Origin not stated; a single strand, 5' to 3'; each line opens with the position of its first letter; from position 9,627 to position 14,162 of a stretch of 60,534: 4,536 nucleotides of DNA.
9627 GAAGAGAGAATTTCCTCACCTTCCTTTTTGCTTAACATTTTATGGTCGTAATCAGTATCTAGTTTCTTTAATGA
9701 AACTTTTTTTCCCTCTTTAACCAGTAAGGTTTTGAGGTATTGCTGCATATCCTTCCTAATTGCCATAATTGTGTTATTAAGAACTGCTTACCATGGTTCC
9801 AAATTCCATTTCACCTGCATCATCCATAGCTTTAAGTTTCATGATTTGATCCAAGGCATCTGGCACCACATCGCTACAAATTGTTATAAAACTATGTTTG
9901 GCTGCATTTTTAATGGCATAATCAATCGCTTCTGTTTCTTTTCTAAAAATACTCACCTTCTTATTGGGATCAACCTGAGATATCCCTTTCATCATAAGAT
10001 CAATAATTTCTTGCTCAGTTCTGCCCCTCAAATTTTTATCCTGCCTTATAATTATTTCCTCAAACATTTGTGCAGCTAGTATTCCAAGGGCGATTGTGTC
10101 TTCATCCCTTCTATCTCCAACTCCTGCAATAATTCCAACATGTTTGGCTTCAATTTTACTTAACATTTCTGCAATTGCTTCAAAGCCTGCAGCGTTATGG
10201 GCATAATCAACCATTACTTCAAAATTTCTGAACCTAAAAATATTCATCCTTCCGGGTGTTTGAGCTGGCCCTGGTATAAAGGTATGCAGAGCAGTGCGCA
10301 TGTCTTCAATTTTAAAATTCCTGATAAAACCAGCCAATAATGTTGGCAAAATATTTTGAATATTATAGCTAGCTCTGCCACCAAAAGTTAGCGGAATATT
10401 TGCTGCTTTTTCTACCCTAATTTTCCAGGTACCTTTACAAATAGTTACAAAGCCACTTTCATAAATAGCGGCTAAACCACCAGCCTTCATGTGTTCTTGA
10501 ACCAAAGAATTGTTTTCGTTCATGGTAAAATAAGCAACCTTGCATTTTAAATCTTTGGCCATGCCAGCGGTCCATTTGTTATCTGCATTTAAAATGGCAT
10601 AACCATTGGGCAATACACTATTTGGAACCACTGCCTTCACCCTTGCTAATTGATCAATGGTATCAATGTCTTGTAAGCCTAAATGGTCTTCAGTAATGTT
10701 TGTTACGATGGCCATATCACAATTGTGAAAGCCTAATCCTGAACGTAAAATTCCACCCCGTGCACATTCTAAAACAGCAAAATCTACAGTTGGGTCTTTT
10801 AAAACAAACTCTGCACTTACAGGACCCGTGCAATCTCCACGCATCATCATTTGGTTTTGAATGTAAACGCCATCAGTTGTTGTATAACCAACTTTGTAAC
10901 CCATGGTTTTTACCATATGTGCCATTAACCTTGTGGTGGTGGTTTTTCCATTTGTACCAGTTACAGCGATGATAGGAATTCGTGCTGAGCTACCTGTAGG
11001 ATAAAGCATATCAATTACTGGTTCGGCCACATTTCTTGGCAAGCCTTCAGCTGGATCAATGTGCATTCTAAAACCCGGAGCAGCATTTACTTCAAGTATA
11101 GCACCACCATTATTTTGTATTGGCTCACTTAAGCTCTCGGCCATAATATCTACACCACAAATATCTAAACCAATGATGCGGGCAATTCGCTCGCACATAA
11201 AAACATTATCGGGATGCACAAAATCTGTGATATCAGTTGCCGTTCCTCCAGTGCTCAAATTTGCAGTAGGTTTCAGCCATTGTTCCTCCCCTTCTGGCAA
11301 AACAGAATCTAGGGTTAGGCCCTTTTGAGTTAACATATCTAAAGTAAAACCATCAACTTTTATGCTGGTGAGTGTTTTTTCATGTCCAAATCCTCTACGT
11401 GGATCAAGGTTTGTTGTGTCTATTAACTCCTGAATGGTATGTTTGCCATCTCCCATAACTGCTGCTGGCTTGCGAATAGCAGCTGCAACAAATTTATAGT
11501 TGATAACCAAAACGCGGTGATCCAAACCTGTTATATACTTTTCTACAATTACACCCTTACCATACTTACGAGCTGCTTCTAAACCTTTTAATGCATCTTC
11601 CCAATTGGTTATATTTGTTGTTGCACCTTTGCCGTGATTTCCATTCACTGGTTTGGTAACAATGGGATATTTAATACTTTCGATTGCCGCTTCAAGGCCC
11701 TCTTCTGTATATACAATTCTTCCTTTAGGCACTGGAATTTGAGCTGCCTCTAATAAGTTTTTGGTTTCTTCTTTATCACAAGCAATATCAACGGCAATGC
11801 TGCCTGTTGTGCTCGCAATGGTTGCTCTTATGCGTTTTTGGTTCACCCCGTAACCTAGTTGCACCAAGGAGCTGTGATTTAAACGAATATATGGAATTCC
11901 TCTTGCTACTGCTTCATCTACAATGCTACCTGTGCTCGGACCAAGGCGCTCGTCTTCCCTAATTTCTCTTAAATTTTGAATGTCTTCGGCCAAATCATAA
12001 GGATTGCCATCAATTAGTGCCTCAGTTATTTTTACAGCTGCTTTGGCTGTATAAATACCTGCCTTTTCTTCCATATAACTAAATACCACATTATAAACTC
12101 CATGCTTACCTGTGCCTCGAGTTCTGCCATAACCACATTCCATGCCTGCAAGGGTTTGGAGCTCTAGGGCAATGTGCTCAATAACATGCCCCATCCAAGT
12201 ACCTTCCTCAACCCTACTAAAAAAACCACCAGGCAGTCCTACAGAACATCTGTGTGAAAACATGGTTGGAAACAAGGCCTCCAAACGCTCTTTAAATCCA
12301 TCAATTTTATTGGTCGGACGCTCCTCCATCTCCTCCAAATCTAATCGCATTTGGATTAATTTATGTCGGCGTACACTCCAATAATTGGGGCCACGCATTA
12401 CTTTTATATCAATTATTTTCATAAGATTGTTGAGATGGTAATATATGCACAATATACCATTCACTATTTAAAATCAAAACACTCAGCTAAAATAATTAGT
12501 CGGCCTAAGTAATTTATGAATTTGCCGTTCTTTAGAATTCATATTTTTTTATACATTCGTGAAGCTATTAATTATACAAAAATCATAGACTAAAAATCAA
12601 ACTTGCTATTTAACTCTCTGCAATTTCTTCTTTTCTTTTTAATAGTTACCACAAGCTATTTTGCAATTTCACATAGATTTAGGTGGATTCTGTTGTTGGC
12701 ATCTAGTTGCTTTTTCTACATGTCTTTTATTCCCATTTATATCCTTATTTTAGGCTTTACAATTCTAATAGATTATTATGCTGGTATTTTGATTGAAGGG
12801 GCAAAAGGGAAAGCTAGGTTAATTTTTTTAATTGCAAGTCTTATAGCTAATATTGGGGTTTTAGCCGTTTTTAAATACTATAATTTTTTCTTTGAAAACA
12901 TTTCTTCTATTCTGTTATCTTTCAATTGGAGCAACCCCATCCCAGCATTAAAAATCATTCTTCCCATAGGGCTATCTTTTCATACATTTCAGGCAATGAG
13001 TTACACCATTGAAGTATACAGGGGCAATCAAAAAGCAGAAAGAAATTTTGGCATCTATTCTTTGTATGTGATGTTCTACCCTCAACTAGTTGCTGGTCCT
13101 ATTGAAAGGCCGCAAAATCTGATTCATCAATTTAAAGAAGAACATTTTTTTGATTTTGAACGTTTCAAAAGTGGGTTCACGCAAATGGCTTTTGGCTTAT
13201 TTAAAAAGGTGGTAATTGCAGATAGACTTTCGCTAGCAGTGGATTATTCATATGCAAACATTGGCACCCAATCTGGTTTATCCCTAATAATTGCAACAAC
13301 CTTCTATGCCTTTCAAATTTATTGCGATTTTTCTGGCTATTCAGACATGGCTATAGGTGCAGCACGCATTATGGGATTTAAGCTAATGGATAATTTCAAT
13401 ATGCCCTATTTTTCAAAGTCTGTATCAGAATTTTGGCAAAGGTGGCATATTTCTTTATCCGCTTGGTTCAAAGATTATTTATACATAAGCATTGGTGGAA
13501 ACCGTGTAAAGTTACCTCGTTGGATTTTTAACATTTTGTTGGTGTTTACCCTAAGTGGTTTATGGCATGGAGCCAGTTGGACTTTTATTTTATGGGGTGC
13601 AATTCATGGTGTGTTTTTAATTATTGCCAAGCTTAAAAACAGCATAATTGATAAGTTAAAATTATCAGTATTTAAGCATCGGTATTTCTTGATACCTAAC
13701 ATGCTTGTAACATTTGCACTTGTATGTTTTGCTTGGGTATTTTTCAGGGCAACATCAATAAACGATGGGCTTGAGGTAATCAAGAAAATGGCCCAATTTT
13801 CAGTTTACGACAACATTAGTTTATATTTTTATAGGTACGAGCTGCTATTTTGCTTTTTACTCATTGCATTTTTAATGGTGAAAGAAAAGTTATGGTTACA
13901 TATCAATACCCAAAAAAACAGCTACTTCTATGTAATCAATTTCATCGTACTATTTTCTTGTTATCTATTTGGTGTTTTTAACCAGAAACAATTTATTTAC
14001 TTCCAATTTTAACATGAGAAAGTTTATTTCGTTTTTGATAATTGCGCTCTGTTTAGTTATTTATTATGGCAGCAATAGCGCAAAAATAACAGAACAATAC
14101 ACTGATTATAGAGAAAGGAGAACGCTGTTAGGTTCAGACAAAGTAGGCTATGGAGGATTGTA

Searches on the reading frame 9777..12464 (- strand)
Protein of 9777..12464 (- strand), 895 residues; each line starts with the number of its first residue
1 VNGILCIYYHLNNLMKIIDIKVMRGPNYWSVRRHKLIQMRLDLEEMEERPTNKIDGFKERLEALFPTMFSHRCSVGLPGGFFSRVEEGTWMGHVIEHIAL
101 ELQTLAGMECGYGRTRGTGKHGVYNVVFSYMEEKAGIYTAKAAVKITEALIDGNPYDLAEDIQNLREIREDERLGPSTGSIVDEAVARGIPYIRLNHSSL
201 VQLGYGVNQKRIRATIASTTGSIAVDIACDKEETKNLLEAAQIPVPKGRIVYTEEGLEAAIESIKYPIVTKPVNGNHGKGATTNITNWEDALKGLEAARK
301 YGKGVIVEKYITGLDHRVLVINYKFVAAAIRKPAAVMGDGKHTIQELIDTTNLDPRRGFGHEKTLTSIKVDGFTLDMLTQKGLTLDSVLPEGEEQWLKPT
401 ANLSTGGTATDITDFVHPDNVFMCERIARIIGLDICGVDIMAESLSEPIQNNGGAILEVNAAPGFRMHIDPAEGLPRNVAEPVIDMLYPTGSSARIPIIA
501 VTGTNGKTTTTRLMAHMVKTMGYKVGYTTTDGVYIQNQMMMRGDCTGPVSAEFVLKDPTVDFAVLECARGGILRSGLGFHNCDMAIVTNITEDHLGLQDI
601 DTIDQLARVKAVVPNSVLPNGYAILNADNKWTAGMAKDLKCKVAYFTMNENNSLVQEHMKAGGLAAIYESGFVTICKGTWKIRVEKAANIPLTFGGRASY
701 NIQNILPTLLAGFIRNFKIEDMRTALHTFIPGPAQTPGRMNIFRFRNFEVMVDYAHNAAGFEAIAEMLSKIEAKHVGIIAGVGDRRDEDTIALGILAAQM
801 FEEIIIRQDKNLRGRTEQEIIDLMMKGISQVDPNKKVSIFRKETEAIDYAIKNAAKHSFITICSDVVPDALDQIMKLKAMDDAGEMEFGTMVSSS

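Call 39: search_protein_families(library=pfam, proteins=[window:9777-12464:-], max_evalue=0.00001)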
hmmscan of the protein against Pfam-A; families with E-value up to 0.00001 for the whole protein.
window:9777-12464:- (895 aa): 5 families
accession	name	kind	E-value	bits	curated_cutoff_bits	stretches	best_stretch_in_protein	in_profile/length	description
PF18921.5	Cyanophycin_syn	-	3.1e-46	156.5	27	1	39-152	2-115/115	Cyanophycin synthase-like N-terminal domain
PF08245.18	Mur_ligase_M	-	2.8e-24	86.6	24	1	501-707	1-195/200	Mur ligase middle domain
PF02875.26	Mur_ligase_C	-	1.7e-12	48.7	28.4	1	738-863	1-124/127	Mur ligase, glutamate ligase domain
PF08443.16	RimK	-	5.9e-12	46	21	1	229-331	2-105/188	RimK-like ATP-grasp domain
PF02222.28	ATP-grasp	-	1.1e-06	28.8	27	1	237-311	2-76/179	ATP-grasp domain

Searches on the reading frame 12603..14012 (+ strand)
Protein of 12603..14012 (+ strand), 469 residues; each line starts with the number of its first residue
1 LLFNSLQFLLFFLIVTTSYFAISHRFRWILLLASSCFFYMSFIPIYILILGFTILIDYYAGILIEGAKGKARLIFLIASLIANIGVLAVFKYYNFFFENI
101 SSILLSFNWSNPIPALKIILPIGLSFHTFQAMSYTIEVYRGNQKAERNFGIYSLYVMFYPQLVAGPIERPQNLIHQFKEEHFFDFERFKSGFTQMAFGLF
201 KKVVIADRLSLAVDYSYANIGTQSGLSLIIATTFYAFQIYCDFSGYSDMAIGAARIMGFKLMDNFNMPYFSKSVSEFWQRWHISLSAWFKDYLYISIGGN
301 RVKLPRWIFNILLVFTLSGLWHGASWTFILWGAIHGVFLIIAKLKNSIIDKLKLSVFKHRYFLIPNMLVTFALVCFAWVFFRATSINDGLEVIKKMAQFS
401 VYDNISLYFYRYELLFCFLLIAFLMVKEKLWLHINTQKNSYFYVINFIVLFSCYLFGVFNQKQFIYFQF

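Call 39: search_protein_families(library=pfam, proteins=[window:12603-14012:+], max_evalue=0.00001)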
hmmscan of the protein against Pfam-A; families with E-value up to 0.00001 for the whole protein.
window:12603-14012:+ (469 aa): 1 family
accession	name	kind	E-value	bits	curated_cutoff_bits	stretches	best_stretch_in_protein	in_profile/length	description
PF03062.24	MBOAT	-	5e-30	105.4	27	1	152-376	84-328/337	MBOAT, membrane-bound O-acyltransferase family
